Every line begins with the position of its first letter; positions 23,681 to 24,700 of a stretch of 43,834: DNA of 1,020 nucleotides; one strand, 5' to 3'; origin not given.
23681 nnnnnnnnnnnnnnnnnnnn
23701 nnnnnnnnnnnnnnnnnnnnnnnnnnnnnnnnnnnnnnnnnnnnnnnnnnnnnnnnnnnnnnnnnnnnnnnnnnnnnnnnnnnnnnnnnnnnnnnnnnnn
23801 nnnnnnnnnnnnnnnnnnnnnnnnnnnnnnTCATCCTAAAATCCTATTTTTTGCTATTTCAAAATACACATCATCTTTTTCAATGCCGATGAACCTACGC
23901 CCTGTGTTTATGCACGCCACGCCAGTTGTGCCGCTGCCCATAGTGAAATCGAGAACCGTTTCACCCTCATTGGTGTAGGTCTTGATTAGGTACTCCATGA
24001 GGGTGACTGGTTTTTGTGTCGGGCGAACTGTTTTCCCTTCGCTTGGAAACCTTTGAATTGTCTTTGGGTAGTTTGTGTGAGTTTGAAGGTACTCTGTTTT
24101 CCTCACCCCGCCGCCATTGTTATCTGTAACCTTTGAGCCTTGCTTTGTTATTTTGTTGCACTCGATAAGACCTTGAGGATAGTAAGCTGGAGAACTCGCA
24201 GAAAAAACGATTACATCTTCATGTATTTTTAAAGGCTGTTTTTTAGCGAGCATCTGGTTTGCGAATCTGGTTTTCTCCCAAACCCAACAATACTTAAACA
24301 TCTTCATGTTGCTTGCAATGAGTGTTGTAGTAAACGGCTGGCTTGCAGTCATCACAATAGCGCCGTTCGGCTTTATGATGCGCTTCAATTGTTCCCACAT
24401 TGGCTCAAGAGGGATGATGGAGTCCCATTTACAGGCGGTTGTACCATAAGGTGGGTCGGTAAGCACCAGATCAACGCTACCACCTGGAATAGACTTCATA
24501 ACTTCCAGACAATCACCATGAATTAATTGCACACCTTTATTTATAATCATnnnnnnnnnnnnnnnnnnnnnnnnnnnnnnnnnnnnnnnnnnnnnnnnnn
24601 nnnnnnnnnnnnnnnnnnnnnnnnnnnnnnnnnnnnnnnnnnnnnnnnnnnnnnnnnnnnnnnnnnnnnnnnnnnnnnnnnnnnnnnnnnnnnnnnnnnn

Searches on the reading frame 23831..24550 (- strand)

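Call 54: search_protein_families(library=pfam, max_evalue=0.01, proteins=[window:23831-24550:-])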
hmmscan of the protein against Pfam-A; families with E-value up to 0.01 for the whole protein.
window:23831-24550:- (239 aa): 4 families
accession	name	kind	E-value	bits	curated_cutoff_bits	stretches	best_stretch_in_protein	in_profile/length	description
PF01555.25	N6_N4_Mtase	-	5.6e-32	111.9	26.7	1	26-234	1-220/221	DNA methylase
PF03602.21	Cons_hypoth95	-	2.6e-06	27.7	24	0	171-234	17-81/182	Conserved hypothetical protein 95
PF01170.24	UPF0020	-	0.00061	20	22.3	1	22-90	118-189/197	RMKL-like, methyltransferase domain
PF11599.14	AviRa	-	0.0024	17.8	25.7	1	23-72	162-212/232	RRNA methyltransferase AviRa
